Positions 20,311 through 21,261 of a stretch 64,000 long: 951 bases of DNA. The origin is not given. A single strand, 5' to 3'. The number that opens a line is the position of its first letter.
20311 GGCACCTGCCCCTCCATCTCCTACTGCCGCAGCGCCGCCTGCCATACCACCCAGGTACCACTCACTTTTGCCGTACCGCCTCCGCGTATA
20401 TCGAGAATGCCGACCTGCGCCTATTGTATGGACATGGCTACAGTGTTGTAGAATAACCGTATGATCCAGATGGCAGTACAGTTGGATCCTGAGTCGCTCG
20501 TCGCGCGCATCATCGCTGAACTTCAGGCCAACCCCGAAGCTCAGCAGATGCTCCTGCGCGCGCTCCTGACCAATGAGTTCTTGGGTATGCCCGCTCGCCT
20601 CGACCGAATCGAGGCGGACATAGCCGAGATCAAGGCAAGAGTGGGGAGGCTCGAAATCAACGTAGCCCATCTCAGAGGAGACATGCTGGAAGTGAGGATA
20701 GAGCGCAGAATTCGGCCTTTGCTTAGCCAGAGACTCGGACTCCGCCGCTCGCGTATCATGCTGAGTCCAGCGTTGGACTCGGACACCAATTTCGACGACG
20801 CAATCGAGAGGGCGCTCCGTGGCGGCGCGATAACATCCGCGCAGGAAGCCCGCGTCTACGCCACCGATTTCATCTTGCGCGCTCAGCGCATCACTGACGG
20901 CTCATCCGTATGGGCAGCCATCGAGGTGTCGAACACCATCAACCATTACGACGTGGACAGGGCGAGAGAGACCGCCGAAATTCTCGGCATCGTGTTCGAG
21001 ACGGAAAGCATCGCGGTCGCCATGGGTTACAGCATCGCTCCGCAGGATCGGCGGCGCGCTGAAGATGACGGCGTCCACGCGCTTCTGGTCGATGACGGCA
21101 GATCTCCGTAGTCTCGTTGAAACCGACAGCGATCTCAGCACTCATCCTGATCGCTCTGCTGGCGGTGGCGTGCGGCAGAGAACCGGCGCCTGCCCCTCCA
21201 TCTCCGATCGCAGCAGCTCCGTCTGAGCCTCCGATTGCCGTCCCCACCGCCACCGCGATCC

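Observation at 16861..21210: Five head-to-tail paralogs that form a coiled-coil length ladder (1, 2, 3, 5 and 6 heptads)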

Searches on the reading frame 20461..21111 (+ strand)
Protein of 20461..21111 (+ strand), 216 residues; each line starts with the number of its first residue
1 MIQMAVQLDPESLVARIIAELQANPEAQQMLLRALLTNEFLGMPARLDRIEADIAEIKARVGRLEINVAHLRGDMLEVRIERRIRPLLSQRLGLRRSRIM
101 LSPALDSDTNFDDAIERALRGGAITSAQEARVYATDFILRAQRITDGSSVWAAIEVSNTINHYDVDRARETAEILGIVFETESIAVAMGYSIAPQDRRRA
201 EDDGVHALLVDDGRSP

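Call 3: search_protein_families(library=pfam, proteins=[window:20461-21111:+], max_evalue=1)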
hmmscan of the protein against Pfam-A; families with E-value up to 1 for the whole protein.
window:20461-21111:+ (216 aa): 2 families
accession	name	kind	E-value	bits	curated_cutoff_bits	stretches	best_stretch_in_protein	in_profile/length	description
PF20247.3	DUF6602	-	0.053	13.9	27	1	67-172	6-98/104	Domain of unknown function (DUF6602)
PF23991.1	DUF7310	-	0.074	14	40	1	43-79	28-64/83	Coiled-coil region of unknown function (DUF7310)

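Call 4: search_protein_families(library=ncbifam, proteins=[window:20461-21111:+], max_evalue=1)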
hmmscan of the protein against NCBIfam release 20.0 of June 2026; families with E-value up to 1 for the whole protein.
window:20461-21111:+ (216 aa): 1 family
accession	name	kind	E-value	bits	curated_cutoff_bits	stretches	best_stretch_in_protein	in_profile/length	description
NF003740.0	PRK05337.1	equivalog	0.069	12.3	207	1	140-194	68-122/340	beta-N-acetylhexosaminidase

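Call 6: find_homologous_proteins(query=window:20461-21111:+, max_evalue=0.001)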
Query window:20461-21111:+ (216 aa): 1179 proteins with E <= 0.001 among 2765 candidates; the best 120 are listed.
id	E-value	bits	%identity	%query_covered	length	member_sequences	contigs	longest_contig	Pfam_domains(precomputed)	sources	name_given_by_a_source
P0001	4.6e-129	446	100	100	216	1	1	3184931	-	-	-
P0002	1.0e-121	422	83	100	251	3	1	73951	PF16526.11,PF10046.15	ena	-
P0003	7.3e-121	419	94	100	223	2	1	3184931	-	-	-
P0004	9.8e-119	412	90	100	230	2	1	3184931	-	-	-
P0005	6.2e-70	253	60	95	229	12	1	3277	-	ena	-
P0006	9.2e-69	249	59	95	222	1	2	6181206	-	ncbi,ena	-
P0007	9.4e-69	249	59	95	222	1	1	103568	-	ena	-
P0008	2.1e-68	248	54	98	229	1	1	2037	-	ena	-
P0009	2.5e-68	248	60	95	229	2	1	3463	-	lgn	-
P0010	9.4e-68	246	59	95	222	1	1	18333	-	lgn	-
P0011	1.4e-67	245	49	97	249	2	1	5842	PF09726.15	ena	-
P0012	1.9e-67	245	55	98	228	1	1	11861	-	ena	-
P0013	2.1e-67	245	59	95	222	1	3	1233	-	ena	-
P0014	2.9e-67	244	48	99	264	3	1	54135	PF06005.19,PF09726.15,PF06818.21,PF06810.18,PF19220.7,PF07889.18,PF26561.1,PF24161.2,PF04728.19,PF04977.21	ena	-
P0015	3.0e-67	244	49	99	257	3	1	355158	PF04728.19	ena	-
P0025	2.8e-66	241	47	98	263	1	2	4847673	-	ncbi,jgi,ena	jgi:uncharacterized protein YjbJ (UPF0337 family)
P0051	6.5e-65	237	48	97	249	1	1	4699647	PF06810.18,PF26561.1,PF04728.19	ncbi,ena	-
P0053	7.6e-65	236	48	86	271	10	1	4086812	PF16331.11,PF13870.12,PF06818.21,PF25450.2,PF20882.3,PF27605.1,PF26666.1,PF26561.1,PF04728.19,PF23435.3,PF10473.15,PF11559.14,PF10805.15,PF28256.1,PF06810.18,PF07889.18,PF04977.21,PF09726.15,PF25014.2,PF15397.12,PF05377.18,PF06005.19,PF02183.24,PF28447.1,PF23649.2,PF24161.2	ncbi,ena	-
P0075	4.3e-64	234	52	95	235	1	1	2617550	-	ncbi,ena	-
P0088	1.6e-63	232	41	92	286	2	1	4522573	PF25994.1,PF16331.11,PF04513.18,PF13870.12,PF16888.11,PF25450.2,PF27605.1,PF26561.1,PF04728.19,PF10473.15,PF06005.19,PF10186.15,PF07989.17,PF08614.17,PF11559.14,PF10805.15,PF28256.1,PF06810.18,PF23649.2,PF23177.2,PF24161.2,PF06419.18,PF04977.21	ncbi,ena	-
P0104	5.7e-63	230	58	98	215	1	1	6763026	-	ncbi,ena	-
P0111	9.9e-63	229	49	99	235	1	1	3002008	-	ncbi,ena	-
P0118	1.5e-62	229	45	99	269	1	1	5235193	PF00170.27,PF10805.15,PF06810.18,PF26561.1,PF24161.2,PF04728.19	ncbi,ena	-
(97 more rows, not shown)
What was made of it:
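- The source contig is 3.18 Mb (call 6).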

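Call 8: find_encoding_contigs(protein=P0002, flank=10000, max_places=6)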
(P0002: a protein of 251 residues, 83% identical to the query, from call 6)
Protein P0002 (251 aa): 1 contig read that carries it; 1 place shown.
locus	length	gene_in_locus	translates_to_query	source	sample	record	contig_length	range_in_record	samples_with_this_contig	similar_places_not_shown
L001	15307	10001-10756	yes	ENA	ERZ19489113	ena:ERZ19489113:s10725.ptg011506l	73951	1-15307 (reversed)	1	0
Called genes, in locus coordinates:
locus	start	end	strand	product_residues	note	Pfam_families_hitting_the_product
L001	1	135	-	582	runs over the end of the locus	PF01512:Complex1_51K, PF10531:SLBB, PF10589:NADH_4Fe-4S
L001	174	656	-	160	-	PF01257:2Fe-2S_thioredx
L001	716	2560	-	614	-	PF01336:tRNA_anti-codon, PF00152:tRNA-synt_2, PF02938:GAD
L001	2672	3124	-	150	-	PF13404:HTH_AsnC-type, PF13412:HTH_24, PF01037:AsnC_trans_reg, PF22482:AsnC_trans_reg_3 (weak)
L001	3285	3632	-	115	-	-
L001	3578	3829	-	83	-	PF13404:HTH_AsnC-type, PF13412:HTH_24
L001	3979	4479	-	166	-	-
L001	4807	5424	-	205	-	PF02660:G3P_acyltransf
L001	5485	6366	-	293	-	PF02811:PHP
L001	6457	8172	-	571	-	PF12072:RNase_Y_N, PF00013:KH_1 (weak), PF01966:HD, PF08668:HDOD (faint)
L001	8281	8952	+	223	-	-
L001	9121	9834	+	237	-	-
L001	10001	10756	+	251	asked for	PF16526:CLZ (faint), PF10046:BLOC1_2 (faint)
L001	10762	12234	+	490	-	-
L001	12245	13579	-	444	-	PF02881:SRP54_N, PF06414:Zeta_toxin (weak), PF00448:SRP54, PF01656:CbiA (weak), PF13207:AAA_17 (faint), PF13671:AAA_33 (weak), PF02978:SRP_SPB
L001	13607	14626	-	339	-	PF01628:HrcA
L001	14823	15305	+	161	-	?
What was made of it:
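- Checked: An independent contig, ERZ19489113 ptg011506l, carries a 3-copy version at the same site (call 8).
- An independent contig shows an array at the same site (call 8).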

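Call 9: list_cluster_members(proteins=[P0002, P0006, P0025, P0051, P0053, P0075, P0088, P0104, P0111, P0118])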
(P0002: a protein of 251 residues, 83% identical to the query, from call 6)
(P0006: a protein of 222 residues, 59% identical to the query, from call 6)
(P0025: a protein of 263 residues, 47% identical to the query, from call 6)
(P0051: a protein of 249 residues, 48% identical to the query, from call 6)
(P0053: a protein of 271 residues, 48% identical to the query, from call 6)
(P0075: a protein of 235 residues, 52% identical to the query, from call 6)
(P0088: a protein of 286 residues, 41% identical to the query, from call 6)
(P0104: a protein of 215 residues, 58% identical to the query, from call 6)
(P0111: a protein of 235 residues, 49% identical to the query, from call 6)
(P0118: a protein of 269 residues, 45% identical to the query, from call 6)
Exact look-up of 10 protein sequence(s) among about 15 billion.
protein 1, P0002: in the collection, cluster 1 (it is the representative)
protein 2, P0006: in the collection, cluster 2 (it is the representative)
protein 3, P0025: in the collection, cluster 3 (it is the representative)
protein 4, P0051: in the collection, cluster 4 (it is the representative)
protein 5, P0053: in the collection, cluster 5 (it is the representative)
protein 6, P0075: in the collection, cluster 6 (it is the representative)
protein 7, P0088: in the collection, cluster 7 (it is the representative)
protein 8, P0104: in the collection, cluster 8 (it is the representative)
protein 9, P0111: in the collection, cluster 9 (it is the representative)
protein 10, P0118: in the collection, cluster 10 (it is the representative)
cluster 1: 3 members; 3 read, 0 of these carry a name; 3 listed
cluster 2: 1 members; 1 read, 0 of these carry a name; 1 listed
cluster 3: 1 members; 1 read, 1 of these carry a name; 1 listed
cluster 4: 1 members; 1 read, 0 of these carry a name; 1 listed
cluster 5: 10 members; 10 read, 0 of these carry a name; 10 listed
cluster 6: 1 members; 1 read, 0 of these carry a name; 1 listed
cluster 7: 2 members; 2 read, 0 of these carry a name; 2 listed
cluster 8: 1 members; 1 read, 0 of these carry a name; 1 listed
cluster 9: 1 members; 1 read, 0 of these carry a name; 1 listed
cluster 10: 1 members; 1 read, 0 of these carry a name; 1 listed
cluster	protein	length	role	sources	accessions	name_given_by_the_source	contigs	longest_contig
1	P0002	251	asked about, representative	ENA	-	-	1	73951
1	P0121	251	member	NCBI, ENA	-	-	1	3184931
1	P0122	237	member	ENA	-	-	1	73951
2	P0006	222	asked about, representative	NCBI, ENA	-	-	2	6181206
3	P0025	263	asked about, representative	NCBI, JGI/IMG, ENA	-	uncharacterized protein YjbJ (UPF0337 family)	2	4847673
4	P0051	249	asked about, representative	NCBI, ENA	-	-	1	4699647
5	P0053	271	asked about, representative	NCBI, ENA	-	-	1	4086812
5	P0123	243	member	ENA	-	-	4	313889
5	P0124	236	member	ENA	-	-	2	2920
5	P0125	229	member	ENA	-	-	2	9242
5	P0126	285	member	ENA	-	-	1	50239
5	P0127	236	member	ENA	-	-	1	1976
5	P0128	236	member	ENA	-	-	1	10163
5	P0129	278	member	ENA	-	-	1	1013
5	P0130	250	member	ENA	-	-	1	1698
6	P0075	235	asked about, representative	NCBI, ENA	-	-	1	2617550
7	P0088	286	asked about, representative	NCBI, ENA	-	-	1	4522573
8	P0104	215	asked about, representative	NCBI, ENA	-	-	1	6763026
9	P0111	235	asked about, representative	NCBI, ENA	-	-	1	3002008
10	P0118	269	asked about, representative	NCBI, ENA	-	-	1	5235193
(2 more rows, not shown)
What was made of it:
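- One cluster at 90% identity or more holds lengths 229, 236, 243, 250, 271, 278 and 285 aa (call 9).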

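Call 14: find_related_loci(query=A2, collection=genome_contigs, flank=10000)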
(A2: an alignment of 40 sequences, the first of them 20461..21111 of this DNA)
Query A2 (216 aa) in genome_contigs; peptide patterns used: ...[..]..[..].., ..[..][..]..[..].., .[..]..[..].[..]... (x = any residue, [..] = any of these).
322 stretches matched a pattern; 140 encode a relative of the query (tblastn E <= 1e-3); the best 80 are kept; 80 distinct loci.
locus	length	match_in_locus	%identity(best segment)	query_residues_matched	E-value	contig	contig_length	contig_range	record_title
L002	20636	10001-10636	61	6-210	8e-79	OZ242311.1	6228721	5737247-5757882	MAG: Candidatus Latescibacterota bacterium isolate bccf755e-c1ee-4055-8c2e-878efcd7d1d4 genome assembly, chromosome: 1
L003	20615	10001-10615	59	6-210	1e-75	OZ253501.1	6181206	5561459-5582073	MAG: Candidatus Latescibacterota bacterium isolate f485d00f-16df-4488-a4d1-ddfd292eb512 genome assembly, chromosome: 1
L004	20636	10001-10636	58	3-214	7e-71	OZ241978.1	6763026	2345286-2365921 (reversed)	MAG: Vicinamibacterales bacterium isolate 51a24197-77cf-4160-b0f1-11ac4e34766b genome assembly, chromosome: 1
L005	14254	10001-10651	52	7-209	1e-68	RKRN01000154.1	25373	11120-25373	MAG: Candidatus Latescibacterota bacterium isolate PNGco_C_bin1 scaffold_197, whole genome shotgun sequence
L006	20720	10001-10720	50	1-212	1e-67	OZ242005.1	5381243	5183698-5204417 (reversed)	MAG: Candidatus Latescibacterota bacterium isolate 4361563e-baaa-404a-b280-629f4181b36f genome assembly, chromosome: 1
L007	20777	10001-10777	46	1-210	2e-67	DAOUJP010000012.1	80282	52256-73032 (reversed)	MAG TPA_asm: Chloroflexota bacterium isolate S34_270 k113_1067174, whole genome shotgun sequence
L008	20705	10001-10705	52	3-216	3e-67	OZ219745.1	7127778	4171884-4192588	MAG: Vicinamibacterales bacterium isolate d5a9b4ee-eb88-4731-bb2c-80bf662b4d04 genome assembly, chromosome: 2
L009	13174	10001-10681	53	7-212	5e-67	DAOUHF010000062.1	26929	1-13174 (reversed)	MAG TPA_asm: Dehalococcoidia bacterium isolate S1_43 k129_1992369, whole genome shotgun sequence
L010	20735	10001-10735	51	1-216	9e-67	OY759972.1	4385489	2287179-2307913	MAG: Chloroflexota bacterium isolate 55c93f92-7b64-48b2-973a-1fcfb2e6d712 genome assembly, chromosome: 1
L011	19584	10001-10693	52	3-211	7e-67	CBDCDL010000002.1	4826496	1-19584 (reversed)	MAG: Spirochaetia bacterium isolate 978a6f5d-7542-411a-95a3-dd801879e222 genome assembly, contig: contig_2, whole genome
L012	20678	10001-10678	55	3-214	3e-66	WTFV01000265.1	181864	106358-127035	MAG: Acidobacteria bacterium isolate CO36386bin_12 NODE_38_length_181864_cov_20.516405, whole genome shotgun sequence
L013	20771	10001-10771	49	1-213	4e-66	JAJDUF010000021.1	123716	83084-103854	MAG: Chloroflexota bacterium isolate jk18x1bzbins.67 k141_777178, whole genome shotgun sequence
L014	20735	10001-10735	48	1-210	4e-66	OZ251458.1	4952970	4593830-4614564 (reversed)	MAG: Candidatus Latescibacterota bacterium isolate 0d485872-e18d-4011-b7de-a34ce824adf8 genome assembly, chromosome: 1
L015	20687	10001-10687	51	1-210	1e-65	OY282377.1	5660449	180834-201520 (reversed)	MAG: uncultured Latescibacteria bacterium genome assembly, chromosome: 1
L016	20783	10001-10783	47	1-212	1e-65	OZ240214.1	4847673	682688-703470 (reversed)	MAG: Dehalococcoidia bacterium isolate 15407ad4-12be-4b8a-b00d-040aaa6d19d6 genome assembly, chromosome: 1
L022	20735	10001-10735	48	1-210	5e-65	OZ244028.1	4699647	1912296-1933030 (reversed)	MAG: Candidatus Latescibacterota bacterium isolate bd5b79a9-654a-4f06-b92f-bece6890e083 genome assembly, chromosome: 1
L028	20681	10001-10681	52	7-212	3e-63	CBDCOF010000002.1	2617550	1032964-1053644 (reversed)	MAG: Dehalococcoidia bacterium isolate f6db25fd-3272-4cc8-8767-510b53d0c936 genome assembly, contig: contig_2, whole gen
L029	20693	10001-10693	49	1-210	3e-63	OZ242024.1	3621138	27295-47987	MAG: Dehalococcoidia bacterium isolate d43f8009-68d3-414f-887a-1f958e937587 genome assembly, chromosome: 1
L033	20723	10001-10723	49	7-212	4e-62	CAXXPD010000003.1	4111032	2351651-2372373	MAG: Dehalococcoidia bacterium isolate 373f655a-941a-4896-bdeb-30e4fc07ddf2 genome assembly, contig: contig_3, whole gen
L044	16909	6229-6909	49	1-206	2e-60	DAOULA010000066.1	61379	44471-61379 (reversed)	MAG TPA_asm: Dehalococcoidia bacterium isolate S8_375 282781, whole genome shotgun sequence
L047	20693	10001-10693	48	1-210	4e-60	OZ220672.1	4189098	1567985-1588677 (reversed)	MAG: Dehalococcoidia bacterium isolate 155f1a69-6e9e-45b9-9f90-cb8b40f06a4f genome assembly, chromosome: 1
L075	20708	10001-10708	45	7-214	2e-55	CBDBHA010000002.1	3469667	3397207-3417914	MAG: Dehalococcoidia bacterium isolate bb2b1bd2-7e29-43ac-b61b-1ab32c8d9498 genome assembly, contig: contig_2, whole gen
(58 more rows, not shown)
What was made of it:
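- Six phylum- or class-level groups (call 14).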

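Call 21: predict_structure(alignment_id=A2)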
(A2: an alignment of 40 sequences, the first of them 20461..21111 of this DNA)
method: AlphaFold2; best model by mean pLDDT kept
length: 216 residues; sequences in the alignment: 40
mean_pLDDT: 86.0   pTM: 0.65
mean pLDDT of the five models: 86.0, 83.5, 83.2, 80.4, 78.3
residues with pLDDT >= 90: 117; 70-90: 72; 50-70: 21; < 50: 6
segments of 3 or more residues with pLDDT < 50: 1-4
pLDDT, mean of each block of 10 residues (from residue 1): 53 80 83 76 81 86 68 64 89 94 86 97 98 96 96 95 97 98 96 95 95 59
secondary structure, 60 per line:
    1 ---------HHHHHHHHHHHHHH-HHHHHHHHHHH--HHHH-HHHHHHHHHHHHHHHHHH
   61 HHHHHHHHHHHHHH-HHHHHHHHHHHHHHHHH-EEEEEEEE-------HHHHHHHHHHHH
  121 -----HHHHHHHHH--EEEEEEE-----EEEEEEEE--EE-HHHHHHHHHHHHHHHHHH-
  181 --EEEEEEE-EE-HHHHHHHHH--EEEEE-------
elements in order: H10-23 H25-35 H38-41 H43-74 H76-92 E94-101 H109-120 H126-134 E137-143 E149-156 H162-179 E183-189 H194-202 E205-209

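Call 23: search_solved_structures(query=A2, max_evalue=10, show_alignments=2)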
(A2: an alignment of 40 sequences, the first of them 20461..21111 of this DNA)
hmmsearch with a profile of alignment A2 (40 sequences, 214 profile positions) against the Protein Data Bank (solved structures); distinct sequences matched with E-value up to 10: 22.
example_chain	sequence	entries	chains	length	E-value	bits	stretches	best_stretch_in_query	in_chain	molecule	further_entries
9tlu_C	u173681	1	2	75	0.048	16.7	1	43-94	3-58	Sc-apCC-2-BCL-xL-3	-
1avy_A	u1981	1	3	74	0.14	15.2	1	42-75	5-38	FIBRITIN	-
9rgy_A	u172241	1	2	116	0.26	14.3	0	38-74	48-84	sc-apCC3-CW-0NTT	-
9tlp_A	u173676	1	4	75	0.37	13.8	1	43-94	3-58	Sc-apCC-2-BCL-xL-6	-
1egy_A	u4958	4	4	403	0.41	13.7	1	81-118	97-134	CYTOCHROME P450ERYF | CYTOCHROME P450 107A1 | CYTOCHROME P450 ERYF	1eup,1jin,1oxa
1jio_A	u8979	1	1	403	0.43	13.6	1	81-118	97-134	CYTOCHROME P450 107A1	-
1jip_A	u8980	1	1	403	0.43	13.6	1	81-118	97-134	CYTOCHROME P450 107A1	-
1z8o_A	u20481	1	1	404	0.43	13.6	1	81-118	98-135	6-deoxyerythronolide B hydroxylase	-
1z8q_A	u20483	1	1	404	0.43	13.6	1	81-118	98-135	6-deoxyerythronolide B hydroxylase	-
1z8p_A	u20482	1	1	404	0.43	13.6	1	81-118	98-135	6-deoxyerythronolide B hydroxylase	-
5apx_A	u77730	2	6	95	0.5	13.4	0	39-72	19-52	GENERAL CONTROL PROTEIN GCN4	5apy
3w92_A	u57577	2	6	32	0.5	13.4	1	46-72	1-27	Thioester coiled coil peptide | Coiled coil peptide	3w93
5apq_A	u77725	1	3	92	0.57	13.2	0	39-72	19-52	GENERAL CONTROL PROTEIN GCN4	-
5aps_A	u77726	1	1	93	0.6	13.1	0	39-72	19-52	GENERAL CONTROL PROTEIN GCN4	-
7o92_A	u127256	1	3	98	0.64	13.1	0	44-72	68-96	hypothetical protein UY81_C0065G0003 residues 18-54 from Candidatus Giovannonibacteria bac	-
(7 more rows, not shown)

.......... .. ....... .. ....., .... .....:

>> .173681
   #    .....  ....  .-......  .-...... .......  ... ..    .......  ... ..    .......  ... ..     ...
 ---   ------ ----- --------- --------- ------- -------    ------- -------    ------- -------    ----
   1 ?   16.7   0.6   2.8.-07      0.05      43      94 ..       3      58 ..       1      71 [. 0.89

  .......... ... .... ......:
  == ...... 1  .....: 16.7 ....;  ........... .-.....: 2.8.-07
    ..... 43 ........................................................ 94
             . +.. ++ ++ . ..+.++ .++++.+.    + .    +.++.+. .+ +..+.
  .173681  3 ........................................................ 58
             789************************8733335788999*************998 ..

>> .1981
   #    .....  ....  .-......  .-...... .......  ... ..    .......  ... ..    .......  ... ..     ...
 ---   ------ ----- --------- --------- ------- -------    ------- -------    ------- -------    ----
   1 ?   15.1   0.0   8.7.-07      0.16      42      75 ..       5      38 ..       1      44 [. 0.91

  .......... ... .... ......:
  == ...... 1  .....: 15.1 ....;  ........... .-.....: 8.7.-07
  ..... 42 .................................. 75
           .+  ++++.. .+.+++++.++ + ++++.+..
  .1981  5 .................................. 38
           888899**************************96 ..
